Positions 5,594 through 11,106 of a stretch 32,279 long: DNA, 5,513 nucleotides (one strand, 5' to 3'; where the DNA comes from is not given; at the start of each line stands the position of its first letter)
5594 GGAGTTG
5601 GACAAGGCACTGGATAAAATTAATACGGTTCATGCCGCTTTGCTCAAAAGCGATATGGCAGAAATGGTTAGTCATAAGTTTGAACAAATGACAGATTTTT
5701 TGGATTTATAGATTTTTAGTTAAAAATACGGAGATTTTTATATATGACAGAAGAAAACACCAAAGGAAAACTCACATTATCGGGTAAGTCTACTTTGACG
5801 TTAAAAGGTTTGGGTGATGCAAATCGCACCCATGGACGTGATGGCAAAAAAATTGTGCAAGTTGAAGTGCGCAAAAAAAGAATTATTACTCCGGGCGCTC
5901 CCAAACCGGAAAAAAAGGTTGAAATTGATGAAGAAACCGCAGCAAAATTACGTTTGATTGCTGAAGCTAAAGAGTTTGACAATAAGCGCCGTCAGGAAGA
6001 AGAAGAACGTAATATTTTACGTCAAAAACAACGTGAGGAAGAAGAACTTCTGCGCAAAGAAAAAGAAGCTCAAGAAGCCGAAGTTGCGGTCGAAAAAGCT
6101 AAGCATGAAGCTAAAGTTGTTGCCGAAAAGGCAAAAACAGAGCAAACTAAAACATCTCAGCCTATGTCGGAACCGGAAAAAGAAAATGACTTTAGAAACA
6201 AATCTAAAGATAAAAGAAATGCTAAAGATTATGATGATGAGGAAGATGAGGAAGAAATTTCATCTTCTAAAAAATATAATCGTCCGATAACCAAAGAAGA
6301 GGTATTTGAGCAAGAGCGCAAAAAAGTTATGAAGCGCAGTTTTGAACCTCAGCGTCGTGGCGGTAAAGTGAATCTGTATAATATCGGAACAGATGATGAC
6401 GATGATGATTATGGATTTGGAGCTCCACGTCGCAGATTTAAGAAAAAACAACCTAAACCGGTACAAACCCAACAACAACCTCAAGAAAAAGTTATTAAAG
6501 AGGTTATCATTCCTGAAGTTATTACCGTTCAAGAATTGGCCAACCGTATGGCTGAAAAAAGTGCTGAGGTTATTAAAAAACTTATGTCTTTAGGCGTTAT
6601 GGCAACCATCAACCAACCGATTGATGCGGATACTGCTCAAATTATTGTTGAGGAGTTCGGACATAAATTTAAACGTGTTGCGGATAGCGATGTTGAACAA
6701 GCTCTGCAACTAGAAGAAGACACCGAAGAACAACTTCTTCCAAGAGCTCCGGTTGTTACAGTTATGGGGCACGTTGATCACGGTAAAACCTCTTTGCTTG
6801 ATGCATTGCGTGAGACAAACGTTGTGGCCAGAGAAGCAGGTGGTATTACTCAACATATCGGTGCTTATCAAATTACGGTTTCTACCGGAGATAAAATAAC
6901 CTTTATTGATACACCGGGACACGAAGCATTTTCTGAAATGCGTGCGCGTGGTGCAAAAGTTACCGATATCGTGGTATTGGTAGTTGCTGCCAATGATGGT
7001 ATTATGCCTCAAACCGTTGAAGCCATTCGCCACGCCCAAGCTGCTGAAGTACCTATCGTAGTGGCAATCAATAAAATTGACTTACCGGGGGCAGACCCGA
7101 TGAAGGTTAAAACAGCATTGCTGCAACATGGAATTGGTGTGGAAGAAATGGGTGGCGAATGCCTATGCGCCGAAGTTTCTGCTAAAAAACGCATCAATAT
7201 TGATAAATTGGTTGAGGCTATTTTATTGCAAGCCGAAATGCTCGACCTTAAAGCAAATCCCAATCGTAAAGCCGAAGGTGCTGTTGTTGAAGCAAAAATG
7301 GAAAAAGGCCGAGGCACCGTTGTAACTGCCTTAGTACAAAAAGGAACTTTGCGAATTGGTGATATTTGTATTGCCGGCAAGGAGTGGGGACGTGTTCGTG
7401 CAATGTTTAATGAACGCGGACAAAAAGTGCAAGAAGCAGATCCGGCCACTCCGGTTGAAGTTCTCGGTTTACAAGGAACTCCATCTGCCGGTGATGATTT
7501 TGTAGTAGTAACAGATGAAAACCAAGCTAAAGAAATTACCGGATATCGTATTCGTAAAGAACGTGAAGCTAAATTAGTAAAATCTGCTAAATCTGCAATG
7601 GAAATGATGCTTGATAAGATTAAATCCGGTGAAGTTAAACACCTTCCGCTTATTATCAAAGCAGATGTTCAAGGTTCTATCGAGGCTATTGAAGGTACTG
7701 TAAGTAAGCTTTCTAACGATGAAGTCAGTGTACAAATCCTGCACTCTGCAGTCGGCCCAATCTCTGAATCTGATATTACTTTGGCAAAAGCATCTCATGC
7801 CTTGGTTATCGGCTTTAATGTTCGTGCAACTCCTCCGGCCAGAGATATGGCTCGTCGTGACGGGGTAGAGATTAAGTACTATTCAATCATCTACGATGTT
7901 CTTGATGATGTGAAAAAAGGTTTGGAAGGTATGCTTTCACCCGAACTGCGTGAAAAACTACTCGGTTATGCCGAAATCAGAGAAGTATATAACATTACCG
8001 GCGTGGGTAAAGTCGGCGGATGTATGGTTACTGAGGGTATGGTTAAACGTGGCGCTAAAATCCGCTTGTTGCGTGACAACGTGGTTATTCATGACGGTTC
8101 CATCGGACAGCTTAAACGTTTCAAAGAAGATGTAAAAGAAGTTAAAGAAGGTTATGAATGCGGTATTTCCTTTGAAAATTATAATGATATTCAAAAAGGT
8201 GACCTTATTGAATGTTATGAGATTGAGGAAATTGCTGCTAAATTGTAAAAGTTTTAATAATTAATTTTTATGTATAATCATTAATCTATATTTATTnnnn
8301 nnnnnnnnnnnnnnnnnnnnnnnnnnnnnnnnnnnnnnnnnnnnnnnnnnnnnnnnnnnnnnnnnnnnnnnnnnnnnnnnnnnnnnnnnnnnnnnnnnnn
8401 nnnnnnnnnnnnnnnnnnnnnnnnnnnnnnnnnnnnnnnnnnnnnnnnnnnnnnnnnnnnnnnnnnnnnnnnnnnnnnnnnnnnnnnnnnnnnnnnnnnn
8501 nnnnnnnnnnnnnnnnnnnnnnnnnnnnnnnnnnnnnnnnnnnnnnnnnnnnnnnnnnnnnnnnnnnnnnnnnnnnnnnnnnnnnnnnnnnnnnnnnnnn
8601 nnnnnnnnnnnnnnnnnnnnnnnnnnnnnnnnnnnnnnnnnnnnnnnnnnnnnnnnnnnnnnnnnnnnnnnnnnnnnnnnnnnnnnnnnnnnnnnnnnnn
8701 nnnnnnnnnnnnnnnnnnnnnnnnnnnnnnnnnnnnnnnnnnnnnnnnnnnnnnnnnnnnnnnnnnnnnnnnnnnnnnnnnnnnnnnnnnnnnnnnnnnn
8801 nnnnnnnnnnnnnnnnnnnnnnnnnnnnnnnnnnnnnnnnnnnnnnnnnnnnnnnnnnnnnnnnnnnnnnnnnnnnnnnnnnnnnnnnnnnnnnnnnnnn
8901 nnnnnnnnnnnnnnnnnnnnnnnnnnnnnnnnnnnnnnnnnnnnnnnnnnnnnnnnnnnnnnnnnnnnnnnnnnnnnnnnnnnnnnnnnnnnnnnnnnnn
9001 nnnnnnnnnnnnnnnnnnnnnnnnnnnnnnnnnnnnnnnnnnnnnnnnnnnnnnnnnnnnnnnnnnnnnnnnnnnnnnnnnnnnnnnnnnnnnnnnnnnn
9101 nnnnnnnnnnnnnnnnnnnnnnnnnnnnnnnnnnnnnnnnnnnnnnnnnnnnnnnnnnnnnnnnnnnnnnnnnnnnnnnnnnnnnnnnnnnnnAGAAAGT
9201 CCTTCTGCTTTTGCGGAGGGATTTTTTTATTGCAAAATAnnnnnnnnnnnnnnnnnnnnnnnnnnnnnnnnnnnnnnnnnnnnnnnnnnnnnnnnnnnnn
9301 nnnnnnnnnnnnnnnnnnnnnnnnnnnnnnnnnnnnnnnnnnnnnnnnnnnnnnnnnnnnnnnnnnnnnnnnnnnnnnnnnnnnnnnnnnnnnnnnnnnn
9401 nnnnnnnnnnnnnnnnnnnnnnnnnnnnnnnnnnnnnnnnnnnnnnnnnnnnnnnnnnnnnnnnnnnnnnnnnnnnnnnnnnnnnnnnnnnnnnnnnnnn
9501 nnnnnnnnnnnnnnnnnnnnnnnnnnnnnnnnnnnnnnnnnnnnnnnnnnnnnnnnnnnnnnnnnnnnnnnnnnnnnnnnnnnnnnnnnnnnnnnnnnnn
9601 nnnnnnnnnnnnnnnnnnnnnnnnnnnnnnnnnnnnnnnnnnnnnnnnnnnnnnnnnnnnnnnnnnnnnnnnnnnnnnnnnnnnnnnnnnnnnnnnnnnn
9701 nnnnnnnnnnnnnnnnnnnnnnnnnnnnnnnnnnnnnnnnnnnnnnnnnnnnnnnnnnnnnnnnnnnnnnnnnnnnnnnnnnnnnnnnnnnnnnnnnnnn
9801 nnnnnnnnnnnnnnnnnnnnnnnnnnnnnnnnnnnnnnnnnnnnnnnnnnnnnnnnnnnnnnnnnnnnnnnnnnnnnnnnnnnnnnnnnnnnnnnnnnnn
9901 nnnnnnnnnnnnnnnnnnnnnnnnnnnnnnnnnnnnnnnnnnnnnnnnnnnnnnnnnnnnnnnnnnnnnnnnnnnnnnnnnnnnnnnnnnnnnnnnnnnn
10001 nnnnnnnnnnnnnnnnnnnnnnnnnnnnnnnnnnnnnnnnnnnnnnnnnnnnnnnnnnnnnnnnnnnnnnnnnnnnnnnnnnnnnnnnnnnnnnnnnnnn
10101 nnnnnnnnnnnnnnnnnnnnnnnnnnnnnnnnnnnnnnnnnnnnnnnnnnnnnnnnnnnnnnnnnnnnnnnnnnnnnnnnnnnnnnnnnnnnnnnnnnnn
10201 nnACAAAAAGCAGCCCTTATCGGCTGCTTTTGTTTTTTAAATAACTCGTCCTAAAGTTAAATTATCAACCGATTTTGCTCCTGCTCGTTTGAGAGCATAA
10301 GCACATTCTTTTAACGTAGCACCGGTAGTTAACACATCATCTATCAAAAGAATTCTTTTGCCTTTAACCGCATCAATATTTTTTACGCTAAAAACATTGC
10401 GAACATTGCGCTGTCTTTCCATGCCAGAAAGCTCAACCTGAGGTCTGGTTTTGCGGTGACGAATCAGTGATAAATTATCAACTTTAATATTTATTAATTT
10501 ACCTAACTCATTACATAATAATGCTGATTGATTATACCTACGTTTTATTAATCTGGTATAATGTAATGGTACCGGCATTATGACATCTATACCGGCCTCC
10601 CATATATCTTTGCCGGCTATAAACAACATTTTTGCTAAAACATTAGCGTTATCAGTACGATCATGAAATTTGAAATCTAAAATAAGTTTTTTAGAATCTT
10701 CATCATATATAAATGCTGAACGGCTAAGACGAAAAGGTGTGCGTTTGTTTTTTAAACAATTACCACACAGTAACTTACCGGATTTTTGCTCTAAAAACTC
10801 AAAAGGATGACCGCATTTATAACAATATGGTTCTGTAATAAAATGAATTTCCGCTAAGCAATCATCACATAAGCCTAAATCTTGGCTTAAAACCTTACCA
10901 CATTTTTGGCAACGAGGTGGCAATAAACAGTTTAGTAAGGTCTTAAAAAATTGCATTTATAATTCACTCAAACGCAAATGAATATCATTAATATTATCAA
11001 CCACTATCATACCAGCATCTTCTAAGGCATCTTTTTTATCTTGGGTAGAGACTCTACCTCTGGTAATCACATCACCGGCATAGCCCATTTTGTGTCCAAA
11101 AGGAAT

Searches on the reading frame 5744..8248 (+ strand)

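Call 72: search_protein_families(library=pfam, proteins=[window:5744-8248:+], max_evalue=0.0001)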
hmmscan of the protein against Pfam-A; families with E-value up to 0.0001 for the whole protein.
window:5744-8248:+ (834 aa): 9 families
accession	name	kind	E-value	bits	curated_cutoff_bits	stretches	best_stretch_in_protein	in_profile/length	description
PF11987.13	IF-2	-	9.3e-43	145.3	27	1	610-724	3-117/117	Translation-initiation factor 2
PF00009.33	GTP_EFTU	-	1.4e-33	116.6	26.5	1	337-495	5-184/188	Elongation factor Tu GTP binding domain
PF22042.2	EF-G_D2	-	9.8e-27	93.3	27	1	509-589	1-84/84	Elongation factor G domain 2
PF04760.21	IF2_N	-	2.9e-17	62.6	25.3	1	258-308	2-53/53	Translation initiation factor IF-2, N-terminal region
PF01926.29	MMR_HSR1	-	9.5e-12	45.5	21.9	1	338-444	2-113/113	50S ribosome-binding GTPase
PF03144.31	GTP_EFTU_D2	-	1.6e-11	44.9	30.3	1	755-822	1-72/73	Elongation factor Tu domain 2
PF00071.28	Ras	-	1.4e-06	28.4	21.6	1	339-495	3-158/162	Ras family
PF08364.16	IF2_assoc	-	4.6e-06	27.2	24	1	7-49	1-37/39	Bacterial translation initiation factor IF-2 associated region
PF02421.24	FeoB_N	-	8.8e-05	22.5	27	0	338-493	3-156/156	Ferrous iron transport protein B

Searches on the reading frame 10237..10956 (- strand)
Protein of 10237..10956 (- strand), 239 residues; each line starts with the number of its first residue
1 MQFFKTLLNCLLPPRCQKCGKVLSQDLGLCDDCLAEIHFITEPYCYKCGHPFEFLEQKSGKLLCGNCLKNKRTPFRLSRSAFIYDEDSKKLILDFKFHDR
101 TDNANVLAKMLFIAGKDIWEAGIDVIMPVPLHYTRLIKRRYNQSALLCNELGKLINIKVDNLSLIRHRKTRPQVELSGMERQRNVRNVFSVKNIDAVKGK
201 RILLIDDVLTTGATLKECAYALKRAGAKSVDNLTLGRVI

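Call 72: search_protein_families(library=pfam, proteins=[window:10237-10956:-], max_evalue=0.0001)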
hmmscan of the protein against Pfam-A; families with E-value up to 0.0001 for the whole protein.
window:10237-10956:- (239 aa): 2 families
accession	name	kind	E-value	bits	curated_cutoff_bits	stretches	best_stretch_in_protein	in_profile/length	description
PF18912.6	DZR_2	-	1.3e-14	54.2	27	1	7-68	1-56/56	Double zinc ribbon domain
PF00156.33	Pribosyltran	-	1.1e-08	35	26.3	1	167-231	60-119/158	Phosphoribosyl transferase domain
